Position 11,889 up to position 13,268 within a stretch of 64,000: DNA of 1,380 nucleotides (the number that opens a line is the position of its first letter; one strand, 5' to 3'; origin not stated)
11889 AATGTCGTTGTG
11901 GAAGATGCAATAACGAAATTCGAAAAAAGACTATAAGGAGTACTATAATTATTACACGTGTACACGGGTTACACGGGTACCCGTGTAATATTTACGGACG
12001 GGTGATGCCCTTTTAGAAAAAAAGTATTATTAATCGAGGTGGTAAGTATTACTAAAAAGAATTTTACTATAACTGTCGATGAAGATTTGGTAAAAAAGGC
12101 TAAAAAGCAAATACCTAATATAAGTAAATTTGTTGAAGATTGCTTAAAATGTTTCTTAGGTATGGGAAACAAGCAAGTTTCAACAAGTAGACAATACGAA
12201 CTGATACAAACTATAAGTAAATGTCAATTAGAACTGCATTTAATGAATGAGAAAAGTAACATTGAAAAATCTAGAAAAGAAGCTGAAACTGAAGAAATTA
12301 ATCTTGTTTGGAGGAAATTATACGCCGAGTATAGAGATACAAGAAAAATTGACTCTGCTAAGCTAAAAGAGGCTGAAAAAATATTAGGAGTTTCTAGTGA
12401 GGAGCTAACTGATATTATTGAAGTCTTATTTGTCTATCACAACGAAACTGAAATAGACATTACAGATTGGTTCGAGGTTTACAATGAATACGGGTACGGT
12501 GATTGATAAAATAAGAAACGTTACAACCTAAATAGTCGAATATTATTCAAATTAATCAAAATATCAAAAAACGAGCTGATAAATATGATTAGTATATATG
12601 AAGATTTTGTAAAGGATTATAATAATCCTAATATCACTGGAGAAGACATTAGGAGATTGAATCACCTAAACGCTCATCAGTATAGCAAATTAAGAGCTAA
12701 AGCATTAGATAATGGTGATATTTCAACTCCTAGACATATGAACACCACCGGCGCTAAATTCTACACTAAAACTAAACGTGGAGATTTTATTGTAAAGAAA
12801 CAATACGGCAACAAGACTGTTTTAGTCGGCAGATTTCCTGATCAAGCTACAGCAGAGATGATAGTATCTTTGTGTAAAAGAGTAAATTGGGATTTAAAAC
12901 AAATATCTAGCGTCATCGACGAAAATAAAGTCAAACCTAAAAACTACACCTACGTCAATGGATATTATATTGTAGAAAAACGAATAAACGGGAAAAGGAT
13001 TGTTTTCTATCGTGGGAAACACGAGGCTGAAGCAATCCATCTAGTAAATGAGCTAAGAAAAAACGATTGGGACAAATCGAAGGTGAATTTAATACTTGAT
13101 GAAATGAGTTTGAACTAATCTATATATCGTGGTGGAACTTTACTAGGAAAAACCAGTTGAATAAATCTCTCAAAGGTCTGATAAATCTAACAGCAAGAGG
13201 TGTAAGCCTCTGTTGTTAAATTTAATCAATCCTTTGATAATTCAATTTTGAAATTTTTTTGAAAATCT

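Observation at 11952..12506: GC-rich nested palindrome upstream of an RHH regulator gene, directly after mcm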

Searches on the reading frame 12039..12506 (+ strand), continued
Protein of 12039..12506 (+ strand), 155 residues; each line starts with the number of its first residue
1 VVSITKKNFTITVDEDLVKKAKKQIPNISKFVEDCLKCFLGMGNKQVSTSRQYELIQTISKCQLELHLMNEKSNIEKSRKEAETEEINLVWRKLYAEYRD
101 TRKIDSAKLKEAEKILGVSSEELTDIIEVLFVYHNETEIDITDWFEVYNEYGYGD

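Call 56: search_protein_families(library=pfam, alignment_id=A1, max_evalue=0.01)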
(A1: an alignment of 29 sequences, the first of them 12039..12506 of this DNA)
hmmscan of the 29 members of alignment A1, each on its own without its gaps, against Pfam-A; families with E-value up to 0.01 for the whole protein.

A. member 1, window:12039-12506:+ (155 aa): 1 family
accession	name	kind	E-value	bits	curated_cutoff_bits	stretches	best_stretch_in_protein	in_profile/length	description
PF07362.18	CcdA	-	8.3e-05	23.3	22.4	1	6-37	1-32/71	Post-segregation antitoxin CcdA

B. families by the number of members that match (of 29 scanned): 6 families
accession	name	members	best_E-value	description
PF07362.18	CcdA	29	4.9e-08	Post-segregation antitoxin CcdA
PF19891.5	DUF6364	5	6.3e-05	Family of unknown function (DUF6364)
PF25426.1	AAA_lid_BCS1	2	0.0021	Mitochondrial chaperone BCS1-like, ATPase lid domain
PF09957.15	VapB_antitoxin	1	0.0047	Bacterial antitoxin of type II TA system, VapB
PF04947.19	Pox_VLTF3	1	0.0068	Poxvirus Late Transcription Factor VLTF3 like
PF22161.1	Mre11_C_bact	1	0.0086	Mre11 C-terminal domain, bacteria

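Call 60: search_protein_families(library=phrogs, proteins=[window:12039-12506:+], max_evalue=0.001)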
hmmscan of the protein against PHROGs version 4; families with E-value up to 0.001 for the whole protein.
window:12039-12506:+ (155 aa): 0 families

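Call 78: fold_search(model_id=the predicted structure, library=viral)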
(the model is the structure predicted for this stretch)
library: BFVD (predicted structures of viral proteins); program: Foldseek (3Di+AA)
matches with E <= 10: 145; with E <= 0.001: 0
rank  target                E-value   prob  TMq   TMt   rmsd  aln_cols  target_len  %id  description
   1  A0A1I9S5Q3            3.1e-01  0.25  0.23  0.23  28.7       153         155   12  (no name in the UniProt tables at hand)
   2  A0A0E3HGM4            5.6e-01  0.51  0.32  0.09  25.2       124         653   18  Lysozyme [Synechococcus phage ACG-2014f]
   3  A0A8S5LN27            1.2e+00  0.35  0.34  0.35  10.8       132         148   17  Uncharacterized protein [Siphoviridae sp. ctDuC3]
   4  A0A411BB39            1.3e+00  0.28  0.40  0.34  12.4       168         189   12  (no name in the UniProt tables at hand)
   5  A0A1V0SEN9            1.3e+00  0.09  0.23  0.12  26.0       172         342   17  Uncharacterized protein [Hokovirus HKV1]
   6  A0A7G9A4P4            1.4e+00  0.63  0.25  0.51   4.5        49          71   22  HTH cro/C1-type domain-containing protein [Bacteriophage sp.]
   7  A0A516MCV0            1.4e+00  0.35  0.36  0.29  17.6       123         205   15  (no name in the UniProt tables at hand)
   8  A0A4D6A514            1.4e+00  0.15  0.29  0.28  11.3       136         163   15  (no name in the UniProt tables at hand)
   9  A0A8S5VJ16            1.4e+00  0.21  0.35  0.35  15.0       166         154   17  (no name in the UniProt tables at hand)
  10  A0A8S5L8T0            1.6e+00  0.16  0.30  0.06  28.4       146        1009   14  Tail tape measure protein [Myoviridae sp. ctuYn2]
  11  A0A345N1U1            1.9e+00  0.14  0.31  0.15  23.9       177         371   12  (no name in the UniProt tables at hand)
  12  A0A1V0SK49            2.0e+00  0.08  0.22  0.08  26.0       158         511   13  Transposase [Klosneuvirus KNV1]
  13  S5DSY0                2.3e+00  0.13  0.27  0.34  10.0       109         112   16  AsIV-cont00021-ORF1 [Apophua simplicipes ichnovirus]
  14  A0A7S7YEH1            2.4e+00  0.21  0.36  0.44   6.8       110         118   12  Uncharacterized protein [Medusavirus stheno T3]
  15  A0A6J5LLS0            2.4e+00  0.05  0.17  0.07  19.7       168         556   12  Uncharacterized protein [uncultured Caudovirales phage]
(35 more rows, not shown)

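Call 82: find_encoding_contigs(protein=P0113, flank=2500, max_places=2)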
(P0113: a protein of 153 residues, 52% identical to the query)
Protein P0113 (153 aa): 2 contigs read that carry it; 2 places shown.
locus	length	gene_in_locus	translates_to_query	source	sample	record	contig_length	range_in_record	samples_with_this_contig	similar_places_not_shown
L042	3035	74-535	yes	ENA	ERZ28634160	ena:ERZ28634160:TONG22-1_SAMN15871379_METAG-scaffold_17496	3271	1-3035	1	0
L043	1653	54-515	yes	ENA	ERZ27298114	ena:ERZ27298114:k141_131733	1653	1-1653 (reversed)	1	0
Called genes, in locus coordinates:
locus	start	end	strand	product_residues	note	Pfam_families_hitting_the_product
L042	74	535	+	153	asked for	-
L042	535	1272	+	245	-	PF01844:HNH, PF14279:HNH_5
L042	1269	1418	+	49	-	-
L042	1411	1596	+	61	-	-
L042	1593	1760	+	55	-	-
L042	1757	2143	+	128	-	-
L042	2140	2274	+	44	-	-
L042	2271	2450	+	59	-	-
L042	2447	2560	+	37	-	-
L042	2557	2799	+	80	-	-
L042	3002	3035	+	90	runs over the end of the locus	?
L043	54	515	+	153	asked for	-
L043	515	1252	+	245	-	PF01844:HNH, PF14279:HNH_5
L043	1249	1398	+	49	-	-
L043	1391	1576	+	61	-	-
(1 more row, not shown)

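Call 83: find_encoding_contigs(protein=P0008, flank=2500, max_places=2)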
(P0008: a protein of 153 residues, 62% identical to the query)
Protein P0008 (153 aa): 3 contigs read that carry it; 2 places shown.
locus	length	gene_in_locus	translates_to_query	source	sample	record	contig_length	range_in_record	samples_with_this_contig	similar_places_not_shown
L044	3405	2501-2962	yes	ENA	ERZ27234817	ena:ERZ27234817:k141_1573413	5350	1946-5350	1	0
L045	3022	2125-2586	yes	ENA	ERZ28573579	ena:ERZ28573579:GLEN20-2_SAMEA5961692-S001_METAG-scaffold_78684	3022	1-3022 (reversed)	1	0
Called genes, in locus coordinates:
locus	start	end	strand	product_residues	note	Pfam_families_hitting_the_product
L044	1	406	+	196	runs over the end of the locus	-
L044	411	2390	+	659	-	PF17207:MCM_OB, PF00493:MCM, PF00158:Sigma54_activat (weak), PF07728:AAA_5 (weak), PF01078:Mg_chelatase, PF17855:MCM_lid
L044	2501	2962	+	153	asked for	PF07362:CcdA (faint)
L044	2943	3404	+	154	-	?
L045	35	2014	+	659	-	PF17207:MCM_OB, PF00493:MCM, PF00158:Sigma54_activat (weak), PF07728:AAA_5 (weak), PF01078:Mg_chelatase, PF17855:MCM_lid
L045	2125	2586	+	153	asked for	PF07362:CcdA (faint)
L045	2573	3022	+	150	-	?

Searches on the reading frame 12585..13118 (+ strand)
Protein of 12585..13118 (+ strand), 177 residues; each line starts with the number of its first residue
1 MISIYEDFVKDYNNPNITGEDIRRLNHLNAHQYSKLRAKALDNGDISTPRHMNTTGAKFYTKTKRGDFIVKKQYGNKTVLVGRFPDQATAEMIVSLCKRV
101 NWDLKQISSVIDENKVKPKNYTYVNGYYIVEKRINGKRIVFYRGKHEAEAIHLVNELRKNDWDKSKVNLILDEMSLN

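Call 8: search_protein_families(library=pfam, proteins=[window:12585-13118:+], max_evalue=0.01)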
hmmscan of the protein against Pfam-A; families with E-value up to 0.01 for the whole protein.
window:12585-13118:+ (177 aa): 0 families

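Call 60: search_protein_families(library=phrogs, proteins=[window:12585-13118:+], max_evalue=0.001)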
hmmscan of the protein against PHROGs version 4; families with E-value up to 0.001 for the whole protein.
window:12585-13118:+ (177 aa): 0 families
